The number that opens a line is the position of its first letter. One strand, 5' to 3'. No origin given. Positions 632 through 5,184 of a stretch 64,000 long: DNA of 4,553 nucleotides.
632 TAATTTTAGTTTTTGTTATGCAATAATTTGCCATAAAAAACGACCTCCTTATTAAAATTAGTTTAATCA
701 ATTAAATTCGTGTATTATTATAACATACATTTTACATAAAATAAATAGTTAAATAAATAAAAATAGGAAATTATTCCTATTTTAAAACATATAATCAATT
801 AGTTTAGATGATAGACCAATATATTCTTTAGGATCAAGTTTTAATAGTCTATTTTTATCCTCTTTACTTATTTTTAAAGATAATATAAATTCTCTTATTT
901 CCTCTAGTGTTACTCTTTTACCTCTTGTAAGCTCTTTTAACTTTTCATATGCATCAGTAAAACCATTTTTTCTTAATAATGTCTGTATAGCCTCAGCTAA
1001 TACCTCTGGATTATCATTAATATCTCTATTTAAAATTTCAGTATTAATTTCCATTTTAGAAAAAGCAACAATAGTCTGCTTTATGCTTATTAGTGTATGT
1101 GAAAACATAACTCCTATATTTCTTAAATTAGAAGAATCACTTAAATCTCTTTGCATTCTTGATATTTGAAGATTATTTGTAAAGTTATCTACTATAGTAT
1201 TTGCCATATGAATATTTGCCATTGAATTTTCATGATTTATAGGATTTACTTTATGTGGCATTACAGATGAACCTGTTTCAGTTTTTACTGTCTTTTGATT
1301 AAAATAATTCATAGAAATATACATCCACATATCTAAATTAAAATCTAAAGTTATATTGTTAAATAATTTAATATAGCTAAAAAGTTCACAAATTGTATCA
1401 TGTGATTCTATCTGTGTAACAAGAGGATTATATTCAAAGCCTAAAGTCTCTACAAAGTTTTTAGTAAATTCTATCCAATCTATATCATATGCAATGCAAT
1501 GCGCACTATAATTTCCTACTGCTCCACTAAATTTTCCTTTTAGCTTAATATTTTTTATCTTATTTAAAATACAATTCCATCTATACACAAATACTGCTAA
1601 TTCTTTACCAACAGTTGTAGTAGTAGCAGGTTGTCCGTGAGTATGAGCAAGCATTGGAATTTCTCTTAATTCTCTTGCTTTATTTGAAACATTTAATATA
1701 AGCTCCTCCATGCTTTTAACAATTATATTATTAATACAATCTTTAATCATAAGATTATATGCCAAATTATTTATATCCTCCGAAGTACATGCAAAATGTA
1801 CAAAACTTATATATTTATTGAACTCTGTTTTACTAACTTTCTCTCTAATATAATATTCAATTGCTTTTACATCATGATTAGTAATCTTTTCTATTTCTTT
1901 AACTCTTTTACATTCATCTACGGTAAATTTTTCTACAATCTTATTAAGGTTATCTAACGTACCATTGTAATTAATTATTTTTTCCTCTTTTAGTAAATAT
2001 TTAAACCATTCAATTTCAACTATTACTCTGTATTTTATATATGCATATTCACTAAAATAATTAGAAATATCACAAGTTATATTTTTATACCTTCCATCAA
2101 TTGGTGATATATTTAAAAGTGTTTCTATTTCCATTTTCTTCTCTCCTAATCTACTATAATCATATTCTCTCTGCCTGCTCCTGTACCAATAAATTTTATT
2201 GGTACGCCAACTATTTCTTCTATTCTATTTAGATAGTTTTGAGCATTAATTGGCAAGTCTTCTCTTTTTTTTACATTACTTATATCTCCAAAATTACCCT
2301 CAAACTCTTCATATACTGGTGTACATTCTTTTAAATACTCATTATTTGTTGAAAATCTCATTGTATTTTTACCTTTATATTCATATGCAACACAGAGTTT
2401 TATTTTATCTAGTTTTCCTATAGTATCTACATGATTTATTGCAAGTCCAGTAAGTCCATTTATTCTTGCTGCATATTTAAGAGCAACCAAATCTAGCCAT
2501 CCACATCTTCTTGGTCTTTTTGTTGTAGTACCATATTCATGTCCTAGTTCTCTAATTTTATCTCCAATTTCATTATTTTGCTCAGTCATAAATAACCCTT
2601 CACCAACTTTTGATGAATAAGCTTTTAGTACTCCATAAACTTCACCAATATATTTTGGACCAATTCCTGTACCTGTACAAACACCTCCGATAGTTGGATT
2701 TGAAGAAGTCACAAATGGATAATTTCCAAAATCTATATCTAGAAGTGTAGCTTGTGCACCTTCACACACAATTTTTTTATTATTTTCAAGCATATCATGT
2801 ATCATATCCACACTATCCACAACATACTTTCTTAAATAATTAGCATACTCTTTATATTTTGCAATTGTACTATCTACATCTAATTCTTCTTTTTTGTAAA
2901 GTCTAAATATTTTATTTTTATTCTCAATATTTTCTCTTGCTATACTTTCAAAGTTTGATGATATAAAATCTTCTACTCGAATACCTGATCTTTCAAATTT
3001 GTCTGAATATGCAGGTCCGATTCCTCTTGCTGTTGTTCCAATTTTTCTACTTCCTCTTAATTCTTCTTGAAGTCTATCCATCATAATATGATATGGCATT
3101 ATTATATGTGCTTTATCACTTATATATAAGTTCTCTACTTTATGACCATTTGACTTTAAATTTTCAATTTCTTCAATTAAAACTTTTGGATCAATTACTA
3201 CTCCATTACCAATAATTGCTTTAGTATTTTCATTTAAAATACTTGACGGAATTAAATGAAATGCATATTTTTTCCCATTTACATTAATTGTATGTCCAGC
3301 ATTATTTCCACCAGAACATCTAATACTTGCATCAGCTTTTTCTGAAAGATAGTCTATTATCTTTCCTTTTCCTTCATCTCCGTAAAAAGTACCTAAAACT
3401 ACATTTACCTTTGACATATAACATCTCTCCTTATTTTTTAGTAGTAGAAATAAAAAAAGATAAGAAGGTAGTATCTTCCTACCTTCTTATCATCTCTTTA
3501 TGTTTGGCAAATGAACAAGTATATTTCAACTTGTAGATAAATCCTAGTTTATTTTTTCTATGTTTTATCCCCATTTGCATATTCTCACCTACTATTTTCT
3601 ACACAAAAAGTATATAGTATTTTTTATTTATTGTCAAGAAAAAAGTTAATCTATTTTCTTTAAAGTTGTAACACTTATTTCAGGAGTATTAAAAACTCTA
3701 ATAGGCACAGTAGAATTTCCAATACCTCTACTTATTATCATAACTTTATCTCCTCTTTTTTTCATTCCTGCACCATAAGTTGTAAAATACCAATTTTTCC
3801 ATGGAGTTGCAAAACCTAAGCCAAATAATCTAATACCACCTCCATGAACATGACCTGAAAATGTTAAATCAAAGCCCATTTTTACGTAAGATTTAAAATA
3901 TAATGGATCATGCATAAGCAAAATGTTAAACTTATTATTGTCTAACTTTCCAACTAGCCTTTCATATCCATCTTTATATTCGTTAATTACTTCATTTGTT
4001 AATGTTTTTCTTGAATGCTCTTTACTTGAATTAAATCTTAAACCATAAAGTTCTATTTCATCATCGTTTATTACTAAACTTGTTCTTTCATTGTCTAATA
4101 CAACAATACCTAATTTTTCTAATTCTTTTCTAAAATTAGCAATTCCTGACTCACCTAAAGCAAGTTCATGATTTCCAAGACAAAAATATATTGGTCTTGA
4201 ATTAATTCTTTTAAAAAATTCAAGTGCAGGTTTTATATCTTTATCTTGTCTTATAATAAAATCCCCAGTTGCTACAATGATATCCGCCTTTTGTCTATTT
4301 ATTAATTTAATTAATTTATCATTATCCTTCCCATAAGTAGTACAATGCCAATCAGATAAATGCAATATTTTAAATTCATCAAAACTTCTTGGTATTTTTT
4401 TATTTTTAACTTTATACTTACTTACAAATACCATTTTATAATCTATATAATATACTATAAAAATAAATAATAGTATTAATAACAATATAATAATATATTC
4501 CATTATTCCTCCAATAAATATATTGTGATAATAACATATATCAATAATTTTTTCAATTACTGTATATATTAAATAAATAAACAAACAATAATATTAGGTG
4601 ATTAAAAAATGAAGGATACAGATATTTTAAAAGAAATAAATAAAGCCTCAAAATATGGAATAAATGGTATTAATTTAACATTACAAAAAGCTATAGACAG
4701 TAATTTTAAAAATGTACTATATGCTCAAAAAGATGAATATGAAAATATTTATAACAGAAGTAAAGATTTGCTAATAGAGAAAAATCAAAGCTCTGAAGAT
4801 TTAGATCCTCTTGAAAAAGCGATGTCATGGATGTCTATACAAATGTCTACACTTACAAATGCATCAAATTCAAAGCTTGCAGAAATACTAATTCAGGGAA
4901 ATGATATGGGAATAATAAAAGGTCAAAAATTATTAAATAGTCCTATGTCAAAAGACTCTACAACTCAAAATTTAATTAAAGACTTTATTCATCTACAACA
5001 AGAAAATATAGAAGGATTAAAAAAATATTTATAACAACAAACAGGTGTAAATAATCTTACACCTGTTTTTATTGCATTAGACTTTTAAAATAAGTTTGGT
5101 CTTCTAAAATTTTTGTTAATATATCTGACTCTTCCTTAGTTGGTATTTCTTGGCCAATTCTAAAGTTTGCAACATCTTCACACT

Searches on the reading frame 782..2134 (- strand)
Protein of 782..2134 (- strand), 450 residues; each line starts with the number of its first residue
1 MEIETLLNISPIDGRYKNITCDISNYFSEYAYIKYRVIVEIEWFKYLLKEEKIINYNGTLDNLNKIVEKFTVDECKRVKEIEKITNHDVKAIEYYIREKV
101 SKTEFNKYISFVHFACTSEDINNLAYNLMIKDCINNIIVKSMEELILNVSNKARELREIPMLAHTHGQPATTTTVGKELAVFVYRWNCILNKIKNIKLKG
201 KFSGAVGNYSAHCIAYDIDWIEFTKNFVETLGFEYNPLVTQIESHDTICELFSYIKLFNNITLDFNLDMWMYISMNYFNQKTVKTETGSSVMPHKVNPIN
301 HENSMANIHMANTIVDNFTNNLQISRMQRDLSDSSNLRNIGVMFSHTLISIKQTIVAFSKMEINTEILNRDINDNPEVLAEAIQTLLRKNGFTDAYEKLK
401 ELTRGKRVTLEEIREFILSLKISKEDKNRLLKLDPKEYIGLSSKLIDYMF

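Call 97: search_protein_families(library=pfam, proteins=[window:782-2134:-], max_evalue=0.00001)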
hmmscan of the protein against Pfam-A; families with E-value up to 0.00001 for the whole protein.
window:782-2134:- (450 aa): 2 families
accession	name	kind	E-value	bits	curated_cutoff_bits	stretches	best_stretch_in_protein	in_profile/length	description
PF00206.25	Lyase_1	-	8.6e-45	153.9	27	1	15-303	2-302/312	Lyase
PF08328.16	ASL_C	-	2.9e-41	140.6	35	1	325-439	1-115/115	Adenylosuccinate lyase C-terminal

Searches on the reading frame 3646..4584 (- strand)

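Call 97: search_protein_families(library=pfam, proteins=[window:3646-4584:-], max_evalue=0.00001)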
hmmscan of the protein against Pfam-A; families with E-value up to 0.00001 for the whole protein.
window:3646-4584:- (312 aa): 1 family
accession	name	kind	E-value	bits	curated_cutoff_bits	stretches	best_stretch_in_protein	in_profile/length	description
PF00149.33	Metallophos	-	1.1e-16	62.3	21.5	1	71-248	1-190/191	Calcineurin-like phosphoesterase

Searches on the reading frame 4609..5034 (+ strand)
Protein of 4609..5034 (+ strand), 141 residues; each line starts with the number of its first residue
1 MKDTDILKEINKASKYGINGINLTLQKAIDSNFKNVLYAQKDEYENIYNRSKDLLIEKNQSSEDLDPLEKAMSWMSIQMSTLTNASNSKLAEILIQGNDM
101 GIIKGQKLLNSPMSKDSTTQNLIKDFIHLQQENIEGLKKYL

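Call 41: search_protein_families(library=pfam, proteins=[window:4609-5034:+], max_evalue=0.01)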
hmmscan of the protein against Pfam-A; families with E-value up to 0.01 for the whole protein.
window:4609-5034:+ (141 aa): 1 family
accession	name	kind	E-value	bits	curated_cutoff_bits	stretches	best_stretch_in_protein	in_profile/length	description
PF10548.14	P22_AR_C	-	0.0063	17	22.4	0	27-56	37-66/73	P22AR C-terminal domain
